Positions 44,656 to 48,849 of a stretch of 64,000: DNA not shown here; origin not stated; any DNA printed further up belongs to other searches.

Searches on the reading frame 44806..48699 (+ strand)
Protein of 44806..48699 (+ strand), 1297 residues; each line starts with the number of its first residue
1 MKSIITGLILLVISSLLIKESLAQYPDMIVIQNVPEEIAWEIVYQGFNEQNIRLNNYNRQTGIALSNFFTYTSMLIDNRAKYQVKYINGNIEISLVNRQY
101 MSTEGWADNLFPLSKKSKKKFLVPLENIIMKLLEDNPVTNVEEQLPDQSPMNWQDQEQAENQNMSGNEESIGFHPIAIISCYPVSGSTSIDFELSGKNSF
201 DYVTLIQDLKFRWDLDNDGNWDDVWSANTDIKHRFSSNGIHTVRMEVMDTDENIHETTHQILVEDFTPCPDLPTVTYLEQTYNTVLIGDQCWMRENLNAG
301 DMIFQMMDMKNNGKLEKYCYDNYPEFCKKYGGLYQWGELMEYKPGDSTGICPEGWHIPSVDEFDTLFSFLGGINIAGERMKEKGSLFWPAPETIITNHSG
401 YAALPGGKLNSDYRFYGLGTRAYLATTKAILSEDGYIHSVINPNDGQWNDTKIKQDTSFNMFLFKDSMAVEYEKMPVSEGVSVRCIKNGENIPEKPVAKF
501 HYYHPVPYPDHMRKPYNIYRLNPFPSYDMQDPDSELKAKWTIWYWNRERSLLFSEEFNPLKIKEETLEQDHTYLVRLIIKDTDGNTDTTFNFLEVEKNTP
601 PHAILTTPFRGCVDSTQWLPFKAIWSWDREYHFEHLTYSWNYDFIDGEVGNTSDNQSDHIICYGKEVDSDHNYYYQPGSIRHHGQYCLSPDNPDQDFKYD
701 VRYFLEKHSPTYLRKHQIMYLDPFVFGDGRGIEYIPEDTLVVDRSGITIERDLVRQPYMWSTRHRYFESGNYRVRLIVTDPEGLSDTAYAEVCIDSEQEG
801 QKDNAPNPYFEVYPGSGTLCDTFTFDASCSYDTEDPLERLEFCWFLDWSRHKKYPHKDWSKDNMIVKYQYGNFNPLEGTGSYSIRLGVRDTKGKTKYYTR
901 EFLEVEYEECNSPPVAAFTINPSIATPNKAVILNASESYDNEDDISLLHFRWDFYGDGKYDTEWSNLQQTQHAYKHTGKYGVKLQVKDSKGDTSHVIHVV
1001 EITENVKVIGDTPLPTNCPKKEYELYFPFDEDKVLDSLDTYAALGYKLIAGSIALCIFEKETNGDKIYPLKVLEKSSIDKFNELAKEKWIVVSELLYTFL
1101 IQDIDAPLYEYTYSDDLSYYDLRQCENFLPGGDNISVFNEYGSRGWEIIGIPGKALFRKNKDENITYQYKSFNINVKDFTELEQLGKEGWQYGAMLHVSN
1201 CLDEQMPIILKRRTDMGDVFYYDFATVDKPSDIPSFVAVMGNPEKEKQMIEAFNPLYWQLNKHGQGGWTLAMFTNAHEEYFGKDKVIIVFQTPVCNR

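Call 27: search_protein_families(library=pfam, proteins=[window:44806-48699:+], max_evalue=0.001)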
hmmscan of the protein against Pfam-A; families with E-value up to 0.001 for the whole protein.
window:44806-48699:+ (1297 aa): 6 families
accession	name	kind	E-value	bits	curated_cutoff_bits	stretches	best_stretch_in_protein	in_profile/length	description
PF09603.15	Fib_succ_major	-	1.9e-23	84.1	33.9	1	285-487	1-187/187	Fibrobacter succinogenes major domain (Fib_succ_major)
PF18911.6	PKD_4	-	1.1e-22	80.3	27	1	911-995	1-77/85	PKD domain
PF00801.26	PKD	-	7.9e-18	64.7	23.5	2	918-999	2-78/80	PKD domain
PF02010.21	REJ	-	6.6e-07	28.7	25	0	556-608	159-211/452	REJ domain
PF22352.2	K319L-like_PKD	-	7.3e-07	29.5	27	1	923-994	6-76/84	K319L-like, PKD domain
PF13783.11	DUF4177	-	3.6e-06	27.6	25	0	1260-1290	30-62/65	Domain of unknown function (DUF4177)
